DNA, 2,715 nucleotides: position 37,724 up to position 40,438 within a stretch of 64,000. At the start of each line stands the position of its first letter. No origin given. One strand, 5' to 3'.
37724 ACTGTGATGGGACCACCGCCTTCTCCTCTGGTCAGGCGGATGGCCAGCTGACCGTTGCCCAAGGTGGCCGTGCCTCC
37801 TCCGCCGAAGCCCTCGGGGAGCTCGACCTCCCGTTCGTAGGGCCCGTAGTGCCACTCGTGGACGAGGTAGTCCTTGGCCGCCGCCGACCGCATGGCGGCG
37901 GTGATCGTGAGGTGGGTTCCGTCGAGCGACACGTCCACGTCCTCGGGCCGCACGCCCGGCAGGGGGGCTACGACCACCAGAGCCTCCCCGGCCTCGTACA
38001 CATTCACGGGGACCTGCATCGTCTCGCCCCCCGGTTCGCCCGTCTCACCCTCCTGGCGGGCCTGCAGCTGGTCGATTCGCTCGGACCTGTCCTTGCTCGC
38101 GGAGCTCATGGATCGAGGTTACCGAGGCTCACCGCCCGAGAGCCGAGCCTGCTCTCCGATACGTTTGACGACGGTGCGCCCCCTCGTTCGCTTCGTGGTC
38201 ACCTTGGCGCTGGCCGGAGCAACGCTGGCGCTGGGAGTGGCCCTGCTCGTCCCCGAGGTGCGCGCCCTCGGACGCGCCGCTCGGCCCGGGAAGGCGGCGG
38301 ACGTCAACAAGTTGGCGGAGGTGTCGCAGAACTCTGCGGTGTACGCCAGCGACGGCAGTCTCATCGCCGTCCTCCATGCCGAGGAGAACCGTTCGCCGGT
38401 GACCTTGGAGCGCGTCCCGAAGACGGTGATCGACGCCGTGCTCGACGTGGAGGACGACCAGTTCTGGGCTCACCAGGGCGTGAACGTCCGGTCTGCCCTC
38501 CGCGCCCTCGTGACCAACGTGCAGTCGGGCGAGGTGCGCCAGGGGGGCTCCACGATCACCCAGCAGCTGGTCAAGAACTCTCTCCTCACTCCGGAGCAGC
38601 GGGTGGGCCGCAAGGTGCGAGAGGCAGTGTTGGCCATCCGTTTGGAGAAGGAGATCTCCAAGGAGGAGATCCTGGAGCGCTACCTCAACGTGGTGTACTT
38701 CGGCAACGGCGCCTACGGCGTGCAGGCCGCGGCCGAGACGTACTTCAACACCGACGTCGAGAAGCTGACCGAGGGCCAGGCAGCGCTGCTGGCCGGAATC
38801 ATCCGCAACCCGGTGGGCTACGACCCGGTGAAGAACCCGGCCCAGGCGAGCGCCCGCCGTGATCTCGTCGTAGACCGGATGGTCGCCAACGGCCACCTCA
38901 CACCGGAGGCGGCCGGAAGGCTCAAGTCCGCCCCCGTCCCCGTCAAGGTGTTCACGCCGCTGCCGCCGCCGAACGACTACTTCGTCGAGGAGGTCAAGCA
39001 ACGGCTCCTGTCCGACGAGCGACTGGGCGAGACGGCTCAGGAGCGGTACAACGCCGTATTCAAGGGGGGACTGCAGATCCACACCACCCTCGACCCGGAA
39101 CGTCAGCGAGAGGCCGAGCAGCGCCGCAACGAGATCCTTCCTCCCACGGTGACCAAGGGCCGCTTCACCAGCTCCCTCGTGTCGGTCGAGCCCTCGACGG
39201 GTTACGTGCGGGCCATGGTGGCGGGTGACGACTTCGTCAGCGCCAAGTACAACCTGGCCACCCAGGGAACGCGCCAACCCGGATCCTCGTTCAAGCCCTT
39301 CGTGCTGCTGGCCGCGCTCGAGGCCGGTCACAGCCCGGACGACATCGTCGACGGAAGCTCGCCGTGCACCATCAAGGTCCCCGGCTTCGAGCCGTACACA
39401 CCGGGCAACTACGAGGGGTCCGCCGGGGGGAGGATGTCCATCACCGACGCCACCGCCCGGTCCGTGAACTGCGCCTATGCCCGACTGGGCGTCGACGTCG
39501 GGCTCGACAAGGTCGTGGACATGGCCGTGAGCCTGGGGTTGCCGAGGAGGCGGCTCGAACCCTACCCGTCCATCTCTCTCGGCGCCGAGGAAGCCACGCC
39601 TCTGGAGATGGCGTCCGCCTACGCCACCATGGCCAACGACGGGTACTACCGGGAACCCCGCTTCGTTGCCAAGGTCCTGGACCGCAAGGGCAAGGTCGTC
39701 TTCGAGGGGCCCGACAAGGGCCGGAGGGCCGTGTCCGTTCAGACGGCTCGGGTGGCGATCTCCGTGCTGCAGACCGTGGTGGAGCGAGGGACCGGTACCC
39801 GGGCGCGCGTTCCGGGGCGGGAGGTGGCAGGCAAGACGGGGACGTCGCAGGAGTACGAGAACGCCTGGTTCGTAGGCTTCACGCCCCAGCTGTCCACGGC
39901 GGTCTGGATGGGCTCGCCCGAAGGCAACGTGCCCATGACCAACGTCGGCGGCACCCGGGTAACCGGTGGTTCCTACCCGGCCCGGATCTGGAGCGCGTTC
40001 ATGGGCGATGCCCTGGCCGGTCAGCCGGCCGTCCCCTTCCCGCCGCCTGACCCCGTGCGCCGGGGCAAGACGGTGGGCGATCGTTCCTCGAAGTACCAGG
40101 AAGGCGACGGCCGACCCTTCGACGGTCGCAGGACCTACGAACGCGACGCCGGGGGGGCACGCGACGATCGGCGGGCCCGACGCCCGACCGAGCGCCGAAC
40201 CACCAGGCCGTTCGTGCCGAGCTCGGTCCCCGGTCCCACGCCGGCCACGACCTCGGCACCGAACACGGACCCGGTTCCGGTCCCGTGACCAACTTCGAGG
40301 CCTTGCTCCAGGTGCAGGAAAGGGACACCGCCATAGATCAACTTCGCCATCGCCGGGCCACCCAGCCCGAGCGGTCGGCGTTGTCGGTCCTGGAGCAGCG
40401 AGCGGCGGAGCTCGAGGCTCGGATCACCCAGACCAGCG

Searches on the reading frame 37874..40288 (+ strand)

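Call 55: search_protein_families(library=pfam, proteins=[window:37874-40288:+], max_evalue=0.001)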
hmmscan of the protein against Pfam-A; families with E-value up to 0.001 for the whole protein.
window:37874-40288:+ (804 aa): 2 families
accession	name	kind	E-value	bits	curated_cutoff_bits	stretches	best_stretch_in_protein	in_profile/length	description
PF00912.28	Transgly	-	1.2e-65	220.8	27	1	161-336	2-177/178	Transglycosylase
PF00905.27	Transpeptidase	-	1.9e-35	122.9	22.1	1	435-679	3-273/299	Penicillin binding protein transpeptidase domain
